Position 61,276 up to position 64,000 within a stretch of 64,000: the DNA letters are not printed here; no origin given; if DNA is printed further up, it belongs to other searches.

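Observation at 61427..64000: SF2 DEAH helicase fused to a long tandem array of excisionase-type HTH modules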

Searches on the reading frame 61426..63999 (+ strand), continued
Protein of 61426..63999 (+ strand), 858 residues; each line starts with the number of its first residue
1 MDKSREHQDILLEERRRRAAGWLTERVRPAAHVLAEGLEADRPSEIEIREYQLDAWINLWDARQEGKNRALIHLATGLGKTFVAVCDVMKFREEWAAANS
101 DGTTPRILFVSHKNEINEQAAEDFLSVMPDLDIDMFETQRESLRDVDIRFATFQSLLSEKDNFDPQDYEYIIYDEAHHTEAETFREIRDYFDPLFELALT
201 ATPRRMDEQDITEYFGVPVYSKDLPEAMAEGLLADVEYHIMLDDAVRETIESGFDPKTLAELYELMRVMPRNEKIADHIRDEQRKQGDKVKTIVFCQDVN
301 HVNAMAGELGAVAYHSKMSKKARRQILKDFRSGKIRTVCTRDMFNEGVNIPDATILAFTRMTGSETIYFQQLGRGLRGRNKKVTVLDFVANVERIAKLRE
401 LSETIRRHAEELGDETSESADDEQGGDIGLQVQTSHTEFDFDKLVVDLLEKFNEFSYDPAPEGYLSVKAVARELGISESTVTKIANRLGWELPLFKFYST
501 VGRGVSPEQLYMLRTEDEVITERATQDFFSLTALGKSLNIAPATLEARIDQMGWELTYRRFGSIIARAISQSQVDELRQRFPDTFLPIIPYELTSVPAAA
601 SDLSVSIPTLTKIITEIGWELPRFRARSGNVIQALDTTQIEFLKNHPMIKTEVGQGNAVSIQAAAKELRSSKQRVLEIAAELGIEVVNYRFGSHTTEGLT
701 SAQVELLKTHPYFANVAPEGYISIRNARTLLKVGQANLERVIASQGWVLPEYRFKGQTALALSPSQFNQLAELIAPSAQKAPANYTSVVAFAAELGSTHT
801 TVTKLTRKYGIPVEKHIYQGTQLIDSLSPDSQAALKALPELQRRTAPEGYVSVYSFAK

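Call 32: search_protein_families(library=padloc, proteins=[P0001], max_evalue=0.001)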
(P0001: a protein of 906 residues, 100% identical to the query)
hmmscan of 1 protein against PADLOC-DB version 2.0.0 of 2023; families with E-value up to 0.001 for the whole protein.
P0001 (906 aa): 21 families
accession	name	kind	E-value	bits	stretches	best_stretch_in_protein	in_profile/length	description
PDLC03659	mREase_IV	-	1.1e-39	134.1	1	65-392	237-569/945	Type IV methyl-directed restriction enzyme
PDLC03658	mREase_IV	-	1.4e-39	133.5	1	47-392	222-561/953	Type IV methyl-directed restriction enzyme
PDLC02707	PbeA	-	1.2e-26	91.5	2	39-241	244-455/672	PbeA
PDLC03049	REase_I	-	4.7e-24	82.4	1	44-324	164-454/807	Type I restriction enzyme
PDLC02704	PbeA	-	5.8e-23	79.3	3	297-393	548-648/682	PbeA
PDLC03047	REase_I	-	4.6e-21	72.3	1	38-262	333-550/1107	Type I restriction enzyme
PDLC02706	PbeA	-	3.8e-14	50.2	2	288-383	571-664/722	PbeA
PDLC02864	DpdF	-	9.7e-10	35.8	1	248-388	199-338/610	DpdF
PDLC02705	PbeA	-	2.4e-09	33.9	1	287-388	523-632/691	PbeA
PDLC03042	REase_I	-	5e-09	32.1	1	44-284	441-692/1170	Type I restriction enzyme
PDLC02870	DpdF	-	2.3e-08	31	1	266-379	204-321/534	DpdF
PDLC02863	DpdF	-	7.1e-08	29.7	1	294-388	55-154/488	DpdF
PDLC02861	DpdF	-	1.8e-06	24.5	1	252-386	209-342/611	DpdF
PDLC01089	C3a193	-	2.6e-06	24.1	1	273-402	471-607/983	poss. alt. Cas3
PDLC01439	typeIV_DinG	-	3.6e-06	23.9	0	47-123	16-78/575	CAS-IV-A; associated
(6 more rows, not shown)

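Call 33: search_protein_families(library=phrogs, proteins=[P0001], max_evalue=0.001)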
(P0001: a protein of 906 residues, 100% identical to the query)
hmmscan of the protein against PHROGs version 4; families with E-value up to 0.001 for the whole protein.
P0001 (906 aa): 10 families
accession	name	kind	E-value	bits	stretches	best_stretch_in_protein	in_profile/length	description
phrog_16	-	DNA, RNA and nucleotide metabolism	9.2e-64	217.1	1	42-407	267-613/986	DNA helicase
phrog_16694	-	unknown function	7.9e-23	81.4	2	45-243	272-490/1010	-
phrog_9690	-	DNA, RNA and nucleotide metabolism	3.6e-14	53.5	1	151-410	25-294/306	DNA helicase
phrog_62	-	DNA, RNA and nucleotide metabolism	2.1e-10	39.7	1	270-391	989-1111/1881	DNA helicase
phrog_9129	-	unknown function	1.8e-07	32.4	0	782-877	82-175/184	-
phrog_1726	-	transcription regulation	1.1e-06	29.7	0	461-489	189-217/264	anti-repressor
phrog_1206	-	head and packaging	6.1e-05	24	0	463-491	19-47/207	terminase small subunit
phrog_59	-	DNA, RNA and nucleotide metabolism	0.00026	21.5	0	406-546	245-311/423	HNH endonuclease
phrog_6819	-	DNA, RNA and nucleotide metabolism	0.00077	19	0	310-355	262-307/645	Holliday junction branch migration helicase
phrog_20467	-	DNA, RNA and nucleotide metabolism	0.00098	20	0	468-491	82-105/112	HNH endonuclease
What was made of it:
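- Library scores: PHROG 'DNA helicase' phrog_16 scores 217 bits, against 134 bits for the best defence model (calls 32, 33). Phage helicase profiles score higher than defence profiles (call 33).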

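Call 34: search_dna_similar(query=P0001, collection=phages, mode=protein, max_rows=25)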
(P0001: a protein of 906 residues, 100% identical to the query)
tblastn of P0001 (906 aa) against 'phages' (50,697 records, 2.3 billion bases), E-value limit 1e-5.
Records with a match: 1425; places in all: 1427; records where one place covers at least 80% of the query: 0.
Best place of each record, by identity: <60% 1425.
By first word of the organism name: Mycobacterium 475; Streptococcus 262; Stx2a-converting 62; Salmonella 56; Escherichia 50; Vibrio 45; Klebsiella 44; Lactobacillus 34; Bacteriophage 32; Lactococcus 26; and 78 more.
By host as written in the record: Mycobacterium smegmatis mc2 155 342; - 177; Streptococcus thermophilus 102; Mycobacterium smegmatis mc#155 78; Klebsiella pneumoniae 23; Lactococcus lactis 16; Salmonella enterica subsp. enterica serovar Enteritidis PT1 14; Moraxella catarrhalis 13; and 356 more.
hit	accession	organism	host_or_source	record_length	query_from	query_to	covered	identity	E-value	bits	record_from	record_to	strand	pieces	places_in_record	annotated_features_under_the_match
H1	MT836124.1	Bacteriophage sp.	human fecal samples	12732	28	531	56%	25.7%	8e-24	114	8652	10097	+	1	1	record has no annotation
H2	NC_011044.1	Mycobacterium phage Nigel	Mycobacterium smegmatis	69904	43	449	45%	27.3%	2e-17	94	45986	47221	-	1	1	DNA helicase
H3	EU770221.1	Mycobacterium phage Nigel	Mycolicibacterium smegmatis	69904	43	449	45%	27.3%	2e-17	94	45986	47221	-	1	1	DNA helicase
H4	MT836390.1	Bacteriophage sp.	human fecal samples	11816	44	391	38%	31.9%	4e-39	164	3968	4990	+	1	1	record has no annotation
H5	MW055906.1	Mycobacterium phage Indlovu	Mycobacterium smegmatis mc#155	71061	22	418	44%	27.9%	1e-16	92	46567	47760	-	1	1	51: DNA helicase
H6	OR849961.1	Staphylococcus phage SA 1298 Kay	Staphylococcus aureus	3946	52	391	38%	32.6%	1e-35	152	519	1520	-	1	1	record has no annotation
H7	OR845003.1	Staphylococcus phage SA 1306 Kay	Staphylococcus aureus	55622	52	391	38%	32.6%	2e-35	152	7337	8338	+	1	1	record has no annotation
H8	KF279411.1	Mycobacterium phage Adawi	Mycobacterium smegmatis mc2 155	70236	43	449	45%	27.2%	6e-17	92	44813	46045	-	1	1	type III restriction protein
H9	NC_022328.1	Mycobacterium phage Adawi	Mycobacterium smegmatis mc2 155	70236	43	449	45%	27.2%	6e-17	92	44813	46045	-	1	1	DNA helicase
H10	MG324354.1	Corynebacterium phage phi674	Corynebacterium glutamicum ATCC13032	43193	29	453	47%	26.0%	3e-20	103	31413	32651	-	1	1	putative helicase | hypothetical protein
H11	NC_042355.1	Corynebacterium phage phi674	Corynebacterium glutamicum ATCC13032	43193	29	453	47%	26.0%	3e-20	103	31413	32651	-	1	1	DNA helicase | hypothetical protein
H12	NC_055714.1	Mycobacterium phage Fortunato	Mycobacterium smegmatis mc2 155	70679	43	449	45%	27.0%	1e-16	92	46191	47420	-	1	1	DNA helicase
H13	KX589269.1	Mycobacterium phage Fortunato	Mycobacterium smegmatis mc2 155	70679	43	449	45%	27.0%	1e-16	92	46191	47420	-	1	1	DNA helicase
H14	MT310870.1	Mycobacterium phage RawrgerThat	Mycobacterium smegmatis mc#155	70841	43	449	45%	27.0%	1e-16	92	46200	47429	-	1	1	48: DNA helicase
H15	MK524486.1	Mycobacterium phage Waleliano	Mycobacterium smegmatis mc#155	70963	43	449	45%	27.0%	1e-16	92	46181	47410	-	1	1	47: DNA helicase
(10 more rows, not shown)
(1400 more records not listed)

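Call 35: search_dna_similar(query=P0001, collection=plasmids, mode=protein, max_rows=15)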
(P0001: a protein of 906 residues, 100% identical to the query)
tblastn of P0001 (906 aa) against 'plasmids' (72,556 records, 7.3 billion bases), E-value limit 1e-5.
Records with a match: 429; places in all: 454; records where one place covers at least 80% of the query: 0.
Best place of each record, by identity: <60% 429.
By first word of the organism name: Escherichia 57; Acinetobacter 23; Pseudomonas 21; Nostoc 17; Enterococcus 16; Deinococcus 15; Klebsiella 11; Lactiplantibacillus 10; Bacillus 10; Vibrio 8; and 141 more.
By predicted mobility (MOB-suite, as given by PLSDB): non-mobilizable 250; conjugative 115; mobilizable 64.
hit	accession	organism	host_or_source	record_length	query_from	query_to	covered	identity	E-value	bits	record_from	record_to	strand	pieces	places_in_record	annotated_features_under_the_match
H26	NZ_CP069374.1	Neotabrizicola shimadae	microbial biofilm,biofilm, Nakabusa ...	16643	26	391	40%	34.8%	2e-39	167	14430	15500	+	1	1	DUF3427 domain-containing protein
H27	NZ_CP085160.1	Pseudosulfitobacter sp. DSM 107133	cell culture,Seawater from the North ...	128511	43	412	41%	33.2%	9e-41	171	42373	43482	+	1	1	DEAD/DEAH box helicase family protein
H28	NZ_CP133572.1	Pseudoalteromonas sp. HL-AS2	sediment core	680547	49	506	51%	26.7%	6e-19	100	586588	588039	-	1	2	EcoAI/FtnUII family type I restriction enzme subunit R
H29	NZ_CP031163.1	Deinococcus wulumuqiensis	cell culture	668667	43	407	40%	33.4%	3e-37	160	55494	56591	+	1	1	DEAD/DEAH box helicase family protein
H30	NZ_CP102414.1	Ruegeria sp. YS9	seaweed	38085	47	412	40%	33.0%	1e-38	164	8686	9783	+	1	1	DEAD/DEAH box helicase family protein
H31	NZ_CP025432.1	Paracoccus zhejiangensis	single cell,sludge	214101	35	391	39%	33.2%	3e-35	153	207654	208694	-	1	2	DUF3427 domain-containing protein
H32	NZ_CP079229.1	Rhodococcus sp. LW-XY12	pure culture,activated sludge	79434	41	429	43%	30.0%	2e-36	157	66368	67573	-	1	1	DEAD/DEAH box helicase family protein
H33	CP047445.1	Spiroplasma citri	Neoaliturus tenellus,cell culture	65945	8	393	43%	30.1%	2e-38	163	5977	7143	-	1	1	DEAD/DEAH box helicase family protein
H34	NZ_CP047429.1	Spiroplasma citri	Neoaliturus tenellus,cell culture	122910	8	393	43%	30.1%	2e-38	163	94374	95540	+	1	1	DEAD/DEAH box helicase family protein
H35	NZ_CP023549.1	Rhodobacter sp. CZR27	cell culture,paddy soil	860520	66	401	37%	34.0%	2e-33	147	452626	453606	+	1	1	DUF3427 domain-containing protein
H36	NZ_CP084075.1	Fusobacterium vincentii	-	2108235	25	394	41%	30.2%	5e-36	155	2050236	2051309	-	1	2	none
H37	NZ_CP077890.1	Staphylococcus aureus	Homo sapiens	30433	52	391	38%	32.6%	2e-35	154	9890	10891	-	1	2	none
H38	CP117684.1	Latilactobacillus curvatus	Pig,Single cell,feces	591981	52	391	38%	32.5%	9e-36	155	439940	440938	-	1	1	DEAD/DEAH box helicase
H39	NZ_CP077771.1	Pseudoalteromonas shioyasakiensis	Haliotis discus hannai,plate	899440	69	391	36%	33.3%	2e-34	151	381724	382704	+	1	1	DEAD/DEAH box helicase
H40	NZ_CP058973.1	Pseudoalteromonas sp. JSTW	cell culture,marine sediment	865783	69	391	36%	33.2%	1e-34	151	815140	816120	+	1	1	DEAD/DEAH box helicase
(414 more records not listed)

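Call 58: find_encoding_contigs(protein=P0026, flank=6000, max_places=1)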
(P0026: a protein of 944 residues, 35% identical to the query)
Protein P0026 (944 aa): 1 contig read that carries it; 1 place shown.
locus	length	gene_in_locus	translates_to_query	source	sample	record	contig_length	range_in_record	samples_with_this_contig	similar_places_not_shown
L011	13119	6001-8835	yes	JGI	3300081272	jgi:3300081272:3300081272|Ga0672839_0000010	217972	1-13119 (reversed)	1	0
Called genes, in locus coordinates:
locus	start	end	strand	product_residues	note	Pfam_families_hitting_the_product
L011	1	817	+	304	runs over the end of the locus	PF02449:Glyco_hydro_42 (faint)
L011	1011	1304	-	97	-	-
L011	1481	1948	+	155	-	PF01668:SmpB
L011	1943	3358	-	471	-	PF00672:HAMP, PF00512:HisKA, PF02518:HATPase_c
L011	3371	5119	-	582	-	PF00496:SBP_bac_5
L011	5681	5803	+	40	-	-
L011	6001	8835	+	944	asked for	PF00270:DEAD, PF04851:ResIII, PF18766:SWI2_SNF2 (weak), PF01527:HTH_Tnp_1 (faint), PF00271:Helicase_C, PF16203:ERCC3_RAD25_C (weak), PF12728:HTH_17 (faint), PF13518:HTH_28 (faint), +3 more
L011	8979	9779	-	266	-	PF03575:Peptidase_S51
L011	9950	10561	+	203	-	-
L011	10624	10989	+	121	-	-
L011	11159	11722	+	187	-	-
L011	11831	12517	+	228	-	-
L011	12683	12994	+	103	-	-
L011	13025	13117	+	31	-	?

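Call 59: find_encoding_contigs(protein=P0014, flank=6000, max_places=1)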
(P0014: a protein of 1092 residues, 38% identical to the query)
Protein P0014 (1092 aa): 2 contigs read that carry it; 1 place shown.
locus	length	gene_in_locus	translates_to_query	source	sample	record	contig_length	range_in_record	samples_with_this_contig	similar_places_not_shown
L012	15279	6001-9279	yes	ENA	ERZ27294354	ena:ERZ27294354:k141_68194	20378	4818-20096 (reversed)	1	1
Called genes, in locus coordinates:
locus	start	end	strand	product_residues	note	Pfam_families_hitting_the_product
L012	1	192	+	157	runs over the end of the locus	?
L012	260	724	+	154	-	-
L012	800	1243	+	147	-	-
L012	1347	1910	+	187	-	-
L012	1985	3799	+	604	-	-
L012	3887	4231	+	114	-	-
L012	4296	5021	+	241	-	PF01925:TauE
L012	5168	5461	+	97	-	-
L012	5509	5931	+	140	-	-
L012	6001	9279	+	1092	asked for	PF00176:SNF2-rel_dom, PF00270:DEAD, PF04851:ResIII, PF18766:SWI2_SNF2, PF00271:Helicase_C, PF16203:ERCC3_RAD25_C (weak), PF18024:HTH_50 (faint), PF12802:MarR_2 (faint), +1 more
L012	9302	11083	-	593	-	PF00916:Sulfate_transp, PF01740:STAS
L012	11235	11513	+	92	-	-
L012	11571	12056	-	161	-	PF00072:Response_reg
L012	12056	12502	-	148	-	PF00072:Response_reg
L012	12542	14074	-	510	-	PF00989:PAS (weak), PF08448:PAS_4, PF00989:PAS, PF08448:PAS_4, PF13426:PAS_9, PF08447:PAS_3, PF00512:HisKA, PF02518:HATPase_c, +2 more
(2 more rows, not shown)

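Call 60: find_encoding_contigs(protein=P0009, flank=6000, max_places=1)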
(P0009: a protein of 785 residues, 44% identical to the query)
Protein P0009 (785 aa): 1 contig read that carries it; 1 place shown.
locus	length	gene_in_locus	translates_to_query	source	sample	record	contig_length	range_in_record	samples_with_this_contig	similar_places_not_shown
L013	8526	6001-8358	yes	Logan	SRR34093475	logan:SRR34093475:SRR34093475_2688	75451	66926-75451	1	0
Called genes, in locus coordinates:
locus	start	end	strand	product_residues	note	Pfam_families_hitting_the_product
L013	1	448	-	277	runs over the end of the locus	-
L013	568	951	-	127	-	-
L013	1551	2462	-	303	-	PF01636:APH (weak)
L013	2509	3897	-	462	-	PF04326:SLFN_AlbA_2, PF13749:HATPase_c_4, PF01022:HTH_5 (faint), PF12802:MarR_2 (weak), PF13412:HTH_24 (weak)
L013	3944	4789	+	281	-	PF12762:DDE_Tnp_IS1595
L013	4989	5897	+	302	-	PF13814:Replic_Relax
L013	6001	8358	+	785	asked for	PF04851:ResIII, PF00270:DEAD, PF18766:SWI2_SNF2, PF16203:ERCC3_RAD25_C (weak), PF00271:Helicase_C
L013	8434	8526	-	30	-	?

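Call 62: predict_structure(alignment_id=A2)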
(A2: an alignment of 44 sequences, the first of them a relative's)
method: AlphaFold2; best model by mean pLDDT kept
length: 906 residues; sequences in the alignment: 44
mean_pLDDT: 86.4   pTM: 0.55
mean pLDDT of the five models: 86.4, 85.8, 84.8, 83.9, 83.6
residues with pLDDT >= 90: 458; 70-90: 370; 50-70: 49; < 50: 29
segments of 3 or more residues with pLDDT < 50: 1-4, 30-43, 419-426
pLDDT, mean of each block of 10 residues (from residue 1): 60 87 74 43 64 95 96 91 95 94 94 89 90 89 89 93 94 79 88 96 66 89 93 93 86 85 81 91 92 91 94 92 91 92 68 87 73 82 90 86 90 71 54 90 87 81 91 88 88 83 91 86 89 90 91 91 88 93 91 92 89 92 88 93 87 79 90 91 89 86 91 85 91 85 91 85 91 64 88 86 91 80 83 89 81 95 94 94 83 97 89
secondary structure, 60 per line:
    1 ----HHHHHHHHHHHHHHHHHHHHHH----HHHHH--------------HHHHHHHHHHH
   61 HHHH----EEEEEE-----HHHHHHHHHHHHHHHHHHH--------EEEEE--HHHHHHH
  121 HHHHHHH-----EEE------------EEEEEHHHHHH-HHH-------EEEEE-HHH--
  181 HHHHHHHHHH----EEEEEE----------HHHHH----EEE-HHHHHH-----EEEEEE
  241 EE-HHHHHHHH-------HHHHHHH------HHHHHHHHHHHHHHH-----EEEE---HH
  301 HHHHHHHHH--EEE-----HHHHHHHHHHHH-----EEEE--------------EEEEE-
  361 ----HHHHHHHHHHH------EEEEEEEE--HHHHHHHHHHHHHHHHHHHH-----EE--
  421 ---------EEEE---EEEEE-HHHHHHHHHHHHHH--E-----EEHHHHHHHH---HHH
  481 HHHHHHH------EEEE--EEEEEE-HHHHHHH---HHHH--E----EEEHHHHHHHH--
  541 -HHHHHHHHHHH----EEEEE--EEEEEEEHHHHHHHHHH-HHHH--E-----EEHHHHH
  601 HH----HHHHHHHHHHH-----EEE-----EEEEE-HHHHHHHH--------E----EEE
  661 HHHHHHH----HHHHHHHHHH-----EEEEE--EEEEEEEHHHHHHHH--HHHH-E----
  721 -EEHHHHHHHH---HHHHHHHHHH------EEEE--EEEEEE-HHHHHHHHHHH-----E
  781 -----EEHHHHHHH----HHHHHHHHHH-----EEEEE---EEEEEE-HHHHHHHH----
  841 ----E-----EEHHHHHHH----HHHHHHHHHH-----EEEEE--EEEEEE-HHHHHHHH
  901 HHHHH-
elements in order (helices of 4 or more, strands of 3 or more residues): H5-26 H31-35 H50-64 E69-74 H80-98 E107-111 H114-127 E133-135 E148-152 H153-158 E170-174 H181-190 E195-200 H211-215 E220-222 H224-229 E235-242 H244-251 H259-265 H272-286 E292-295 H299-309 E312-314 H320-331 E337-340 E355-359 H365-375 E382-389 H392-411 E430-433 E437-441 H443-456 H467-474 H478-487 E494-497 E500-505 H507-513 H517-520 E528-530 H531-538 H542-552 E557-561 E564-570 H571-580 H582-585 H596-602 H607-617 E623-625 E631-635 H637-644 E658-660 H661-667 H672-681 E687-691 E694-700 H701-708 H711-714 H724-731 H735-744 E751-754 E757-762 H764-774 H788-794 H799-808 E814-818 E822-827 H829-836 H853-859 H864-873 E879-883 E886-891 H893-905
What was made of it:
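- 61426..61560 (+): N-terminal extension, aa 1-45: one long helix (aa 5-26) followed by a low-confidence loop. It contains no nuclease domain. Full-length model (call 62).
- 62611..62802 (+): Acidic linker plus a conserved beta-hairpin and helix 'coupler', aa 396-459 (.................). In the model: strands 430-433 and 437-441, helix 443-456 (call 62).
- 62998..63192 (+): wHTH repeat 2, aa 525-589. Same secondary-structure pattern in the full-length model (call 62).
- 63193..63387 (+): wHTH repeat 3, aa 590-654. Model (call 62).
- On SF2 helicase, ResIII-type DNA translocase clade: The core of the full-length AF2 model is mostly pLDDT 85-96 (call 62).
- Full-length model: all seven copies fold alike (call 62). 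The relative arrangement of the repeats is not predicted with confidence (pTM 0.55, call 62).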
